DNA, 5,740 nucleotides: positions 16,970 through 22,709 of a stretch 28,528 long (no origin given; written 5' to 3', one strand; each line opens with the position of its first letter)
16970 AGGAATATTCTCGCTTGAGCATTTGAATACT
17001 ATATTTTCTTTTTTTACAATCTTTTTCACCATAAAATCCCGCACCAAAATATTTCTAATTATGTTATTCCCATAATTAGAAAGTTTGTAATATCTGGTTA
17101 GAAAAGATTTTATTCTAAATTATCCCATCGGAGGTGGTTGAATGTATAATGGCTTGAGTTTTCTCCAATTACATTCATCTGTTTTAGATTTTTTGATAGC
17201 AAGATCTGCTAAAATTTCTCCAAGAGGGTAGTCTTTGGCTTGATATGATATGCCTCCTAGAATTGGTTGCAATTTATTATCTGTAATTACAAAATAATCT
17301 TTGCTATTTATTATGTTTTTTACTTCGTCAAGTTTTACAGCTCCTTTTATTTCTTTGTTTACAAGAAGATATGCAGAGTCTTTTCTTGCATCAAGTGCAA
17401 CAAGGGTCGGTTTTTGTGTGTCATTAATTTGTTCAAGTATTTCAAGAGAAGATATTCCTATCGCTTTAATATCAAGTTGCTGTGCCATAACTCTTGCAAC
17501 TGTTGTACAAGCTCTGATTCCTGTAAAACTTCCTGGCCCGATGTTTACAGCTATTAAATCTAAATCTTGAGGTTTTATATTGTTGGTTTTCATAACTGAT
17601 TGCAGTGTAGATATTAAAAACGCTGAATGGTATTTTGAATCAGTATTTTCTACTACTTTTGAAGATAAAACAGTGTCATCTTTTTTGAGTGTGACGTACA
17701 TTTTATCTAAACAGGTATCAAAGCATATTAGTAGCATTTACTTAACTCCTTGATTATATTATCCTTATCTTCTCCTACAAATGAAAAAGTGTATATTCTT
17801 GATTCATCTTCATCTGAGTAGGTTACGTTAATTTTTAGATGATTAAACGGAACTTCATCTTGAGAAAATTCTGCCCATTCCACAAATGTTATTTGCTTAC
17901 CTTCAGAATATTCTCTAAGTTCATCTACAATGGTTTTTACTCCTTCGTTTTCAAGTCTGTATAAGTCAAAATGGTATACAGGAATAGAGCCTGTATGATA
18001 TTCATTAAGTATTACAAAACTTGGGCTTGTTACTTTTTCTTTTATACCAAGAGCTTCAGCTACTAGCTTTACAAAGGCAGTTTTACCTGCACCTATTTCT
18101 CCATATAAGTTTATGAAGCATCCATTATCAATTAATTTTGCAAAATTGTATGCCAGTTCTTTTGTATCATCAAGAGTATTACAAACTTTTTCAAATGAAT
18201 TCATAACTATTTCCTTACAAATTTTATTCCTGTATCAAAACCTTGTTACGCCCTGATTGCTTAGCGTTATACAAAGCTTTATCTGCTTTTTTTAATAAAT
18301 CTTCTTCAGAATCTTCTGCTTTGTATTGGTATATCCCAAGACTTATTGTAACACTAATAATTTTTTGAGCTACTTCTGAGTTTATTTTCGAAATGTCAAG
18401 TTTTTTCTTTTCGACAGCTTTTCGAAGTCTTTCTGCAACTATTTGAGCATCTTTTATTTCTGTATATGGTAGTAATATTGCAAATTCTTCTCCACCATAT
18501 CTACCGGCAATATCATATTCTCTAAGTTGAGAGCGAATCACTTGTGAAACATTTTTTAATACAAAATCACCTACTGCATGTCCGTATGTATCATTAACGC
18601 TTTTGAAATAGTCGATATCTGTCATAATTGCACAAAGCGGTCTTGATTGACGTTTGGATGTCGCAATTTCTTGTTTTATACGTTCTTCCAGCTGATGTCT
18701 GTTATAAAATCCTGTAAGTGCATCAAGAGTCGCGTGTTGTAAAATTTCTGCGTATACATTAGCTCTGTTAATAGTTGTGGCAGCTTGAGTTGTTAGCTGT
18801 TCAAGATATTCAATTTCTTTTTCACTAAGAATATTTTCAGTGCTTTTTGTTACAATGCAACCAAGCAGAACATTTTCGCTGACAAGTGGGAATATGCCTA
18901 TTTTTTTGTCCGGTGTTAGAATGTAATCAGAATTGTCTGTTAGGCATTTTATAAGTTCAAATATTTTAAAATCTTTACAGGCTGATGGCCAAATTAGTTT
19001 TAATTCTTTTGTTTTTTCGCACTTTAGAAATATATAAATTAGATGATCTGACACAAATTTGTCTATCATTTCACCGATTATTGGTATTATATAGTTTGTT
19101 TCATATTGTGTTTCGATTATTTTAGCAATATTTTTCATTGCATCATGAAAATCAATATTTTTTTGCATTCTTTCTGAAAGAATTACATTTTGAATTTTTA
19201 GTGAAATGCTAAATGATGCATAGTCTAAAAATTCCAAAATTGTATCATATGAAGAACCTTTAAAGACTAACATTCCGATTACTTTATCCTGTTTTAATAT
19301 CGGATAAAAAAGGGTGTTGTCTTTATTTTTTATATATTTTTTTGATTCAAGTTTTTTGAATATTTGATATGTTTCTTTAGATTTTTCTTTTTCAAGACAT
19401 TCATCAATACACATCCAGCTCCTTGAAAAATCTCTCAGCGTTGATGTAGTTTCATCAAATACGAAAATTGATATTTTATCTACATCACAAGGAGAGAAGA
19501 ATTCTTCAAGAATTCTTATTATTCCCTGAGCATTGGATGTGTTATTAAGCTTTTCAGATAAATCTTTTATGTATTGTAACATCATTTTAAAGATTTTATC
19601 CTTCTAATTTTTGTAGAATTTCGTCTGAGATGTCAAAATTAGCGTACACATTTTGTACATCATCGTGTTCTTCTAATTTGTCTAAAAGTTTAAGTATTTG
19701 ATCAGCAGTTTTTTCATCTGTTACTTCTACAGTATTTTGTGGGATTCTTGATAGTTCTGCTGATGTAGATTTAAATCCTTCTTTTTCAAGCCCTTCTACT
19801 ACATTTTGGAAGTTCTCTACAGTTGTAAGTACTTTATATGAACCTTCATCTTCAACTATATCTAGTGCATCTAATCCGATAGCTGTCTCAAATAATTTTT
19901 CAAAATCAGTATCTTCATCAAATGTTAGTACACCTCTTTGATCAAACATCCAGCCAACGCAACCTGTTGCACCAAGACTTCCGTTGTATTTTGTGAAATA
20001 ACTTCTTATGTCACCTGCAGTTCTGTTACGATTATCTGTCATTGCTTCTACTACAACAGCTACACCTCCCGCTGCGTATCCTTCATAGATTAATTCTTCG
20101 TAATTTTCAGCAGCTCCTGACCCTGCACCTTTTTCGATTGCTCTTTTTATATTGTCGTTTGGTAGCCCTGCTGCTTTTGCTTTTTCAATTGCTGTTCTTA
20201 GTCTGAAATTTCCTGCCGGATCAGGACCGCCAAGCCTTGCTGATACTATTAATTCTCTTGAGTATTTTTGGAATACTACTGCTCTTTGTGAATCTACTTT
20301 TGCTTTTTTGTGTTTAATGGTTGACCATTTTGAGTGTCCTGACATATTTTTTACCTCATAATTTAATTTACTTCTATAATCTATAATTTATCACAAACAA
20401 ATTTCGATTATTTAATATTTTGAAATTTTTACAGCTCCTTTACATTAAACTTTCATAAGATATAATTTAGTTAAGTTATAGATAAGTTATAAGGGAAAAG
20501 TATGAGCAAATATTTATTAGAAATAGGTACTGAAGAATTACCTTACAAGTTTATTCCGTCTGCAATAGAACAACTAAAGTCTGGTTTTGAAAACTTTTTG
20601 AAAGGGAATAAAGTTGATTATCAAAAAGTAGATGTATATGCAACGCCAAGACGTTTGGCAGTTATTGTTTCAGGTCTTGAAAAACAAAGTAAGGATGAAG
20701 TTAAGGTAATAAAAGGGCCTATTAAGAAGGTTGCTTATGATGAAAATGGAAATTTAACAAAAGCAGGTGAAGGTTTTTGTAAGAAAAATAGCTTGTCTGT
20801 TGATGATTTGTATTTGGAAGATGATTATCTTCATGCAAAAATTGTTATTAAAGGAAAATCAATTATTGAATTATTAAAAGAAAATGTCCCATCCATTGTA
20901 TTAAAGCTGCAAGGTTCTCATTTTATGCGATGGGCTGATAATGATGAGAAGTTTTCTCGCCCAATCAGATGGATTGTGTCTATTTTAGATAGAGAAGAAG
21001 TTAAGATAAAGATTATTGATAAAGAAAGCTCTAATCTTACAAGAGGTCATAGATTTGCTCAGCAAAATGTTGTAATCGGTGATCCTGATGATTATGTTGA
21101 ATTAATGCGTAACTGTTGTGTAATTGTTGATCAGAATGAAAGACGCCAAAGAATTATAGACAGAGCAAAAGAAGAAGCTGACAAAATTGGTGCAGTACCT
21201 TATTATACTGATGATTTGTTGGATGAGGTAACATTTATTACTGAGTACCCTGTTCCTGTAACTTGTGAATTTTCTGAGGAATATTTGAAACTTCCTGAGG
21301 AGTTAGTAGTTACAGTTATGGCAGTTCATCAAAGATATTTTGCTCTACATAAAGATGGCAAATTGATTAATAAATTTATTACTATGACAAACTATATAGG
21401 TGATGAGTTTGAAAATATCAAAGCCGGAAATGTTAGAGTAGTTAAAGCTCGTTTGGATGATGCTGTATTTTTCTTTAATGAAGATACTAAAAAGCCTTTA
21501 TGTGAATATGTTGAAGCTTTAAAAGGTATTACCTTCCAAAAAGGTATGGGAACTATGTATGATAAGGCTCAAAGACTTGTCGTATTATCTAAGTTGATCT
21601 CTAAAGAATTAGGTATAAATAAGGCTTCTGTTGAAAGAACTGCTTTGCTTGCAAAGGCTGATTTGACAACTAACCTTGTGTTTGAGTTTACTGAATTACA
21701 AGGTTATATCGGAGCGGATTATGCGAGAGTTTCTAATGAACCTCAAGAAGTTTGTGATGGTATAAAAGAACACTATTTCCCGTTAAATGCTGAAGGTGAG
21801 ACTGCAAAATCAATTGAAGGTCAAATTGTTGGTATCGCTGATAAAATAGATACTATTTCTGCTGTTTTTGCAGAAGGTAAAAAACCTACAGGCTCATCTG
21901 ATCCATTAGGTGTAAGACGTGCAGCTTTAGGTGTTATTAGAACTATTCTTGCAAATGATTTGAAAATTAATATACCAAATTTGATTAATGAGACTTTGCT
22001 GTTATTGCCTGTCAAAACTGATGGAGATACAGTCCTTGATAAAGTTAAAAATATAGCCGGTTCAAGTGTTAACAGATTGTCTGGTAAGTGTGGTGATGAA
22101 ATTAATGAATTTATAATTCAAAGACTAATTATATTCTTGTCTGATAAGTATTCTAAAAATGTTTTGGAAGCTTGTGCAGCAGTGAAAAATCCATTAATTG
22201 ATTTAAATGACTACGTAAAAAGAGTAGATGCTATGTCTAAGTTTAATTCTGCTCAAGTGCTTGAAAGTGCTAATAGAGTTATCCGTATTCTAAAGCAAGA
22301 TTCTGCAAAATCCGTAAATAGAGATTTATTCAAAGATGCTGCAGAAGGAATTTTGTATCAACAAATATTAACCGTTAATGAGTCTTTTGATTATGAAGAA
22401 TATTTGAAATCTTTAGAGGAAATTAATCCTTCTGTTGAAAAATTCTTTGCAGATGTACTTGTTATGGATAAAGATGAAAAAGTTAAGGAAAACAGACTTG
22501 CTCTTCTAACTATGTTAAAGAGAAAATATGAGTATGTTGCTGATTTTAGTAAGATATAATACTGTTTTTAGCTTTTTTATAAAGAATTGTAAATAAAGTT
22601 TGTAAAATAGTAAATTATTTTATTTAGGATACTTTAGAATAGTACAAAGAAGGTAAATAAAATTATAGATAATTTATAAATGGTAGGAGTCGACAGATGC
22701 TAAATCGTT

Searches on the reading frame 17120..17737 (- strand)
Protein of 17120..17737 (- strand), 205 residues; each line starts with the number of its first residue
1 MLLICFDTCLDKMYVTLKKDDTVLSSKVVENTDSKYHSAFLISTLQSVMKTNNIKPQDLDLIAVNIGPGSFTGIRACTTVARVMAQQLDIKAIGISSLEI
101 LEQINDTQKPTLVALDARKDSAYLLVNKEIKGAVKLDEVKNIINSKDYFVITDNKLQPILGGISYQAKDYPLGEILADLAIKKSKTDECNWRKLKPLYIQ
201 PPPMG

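Call 18: search_protein_families(library=pfam, proteins=[window:17120-17737:-], max_evalue=0.01)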
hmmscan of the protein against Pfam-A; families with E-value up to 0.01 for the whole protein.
window:17120-17737:- (205 aa): 1 family
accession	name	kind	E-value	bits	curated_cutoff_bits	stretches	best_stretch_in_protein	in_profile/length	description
PF00814.31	TsaD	-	1.2e-20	74.8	24.8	1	33-130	25-126/264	tRNA N6-adenosine threonylcarbamoyltransferase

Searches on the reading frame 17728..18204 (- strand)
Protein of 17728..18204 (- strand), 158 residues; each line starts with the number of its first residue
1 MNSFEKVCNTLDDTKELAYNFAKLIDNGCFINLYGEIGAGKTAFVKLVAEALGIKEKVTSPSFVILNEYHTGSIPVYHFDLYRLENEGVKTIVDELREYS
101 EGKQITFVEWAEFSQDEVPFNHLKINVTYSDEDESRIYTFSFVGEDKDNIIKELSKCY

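Call 18: search_protein_families(library=pfam, proteins=[window:17728-18204:-], max_evalue=0.01)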
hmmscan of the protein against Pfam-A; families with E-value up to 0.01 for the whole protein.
window:17728-18204:- (158 aa): 3 families
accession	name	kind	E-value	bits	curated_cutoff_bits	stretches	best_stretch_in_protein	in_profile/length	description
PF02367.23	TsaE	-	2.2e-32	112.1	26.6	1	9-134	2-125/128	Threonylcarbamoyl adenosine biosynthesis protein TsaE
PF07693.20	KAP_NTPase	-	0.0027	17.4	20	1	18-97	5-76/293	KAP family P-loop domain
PF00004.35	AAA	-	0.0085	17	21.2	0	33-56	3-26/131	ATPase family associated with various cellular activities (AAA)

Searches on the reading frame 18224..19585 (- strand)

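Call 18: search_protein_families(library=pfam, proteins=[window:18224-19585:-], max_evalue=0.01)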
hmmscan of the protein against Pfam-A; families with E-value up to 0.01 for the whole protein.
window:18224-19585:- (453 aa): 5 families
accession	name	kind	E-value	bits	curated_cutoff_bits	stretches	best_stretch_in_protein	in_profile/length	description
PF00990.26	GGDEF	-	2.9e-47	160.8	23.8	1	285-448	1-161/161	Diguanylate cyclase, GGDEF domain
PF13185.12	GAF_2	-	9.3e-06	26.3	28.6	1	230-272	92-135/136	GAF domain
PF13492.12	GAF_3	-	0.00043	21.1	27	0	224-273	78-128/129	GAF domain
PF22335.1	Cas10-Cmr2_palm2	-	0.0019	18.7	27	1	364-449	58-132/133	Cas10/Cmr2, second palm domain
PF01590.32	GAF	-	0.0049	17.8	22.4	0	232-272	93-133/133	GAF domain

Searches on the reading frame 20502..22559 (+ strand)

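Call 18: search_protein_families(library=pfam, proteins=[window:20502-22559:+], max_evalue=0.01)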
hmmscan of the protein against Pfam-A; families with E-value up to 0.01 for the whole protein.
window:20502-22559:+ (685 aa): 3 families
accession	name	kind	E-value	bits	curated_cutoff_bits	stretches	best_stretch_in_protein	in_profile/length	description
PF02092.22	tRNA_synt_2f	-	9.8e-180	599.4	29.2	1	4-559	1-535/536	Glycyl-tRNA synthetase beta subunit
PF05746.21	DALR_1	-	5.7e-05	23.6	22.3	1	607-673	26-99/117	DALR anticodon binding domain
PF01966.28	HD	-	0.0018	19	22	0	399-451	57-115/116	HD domain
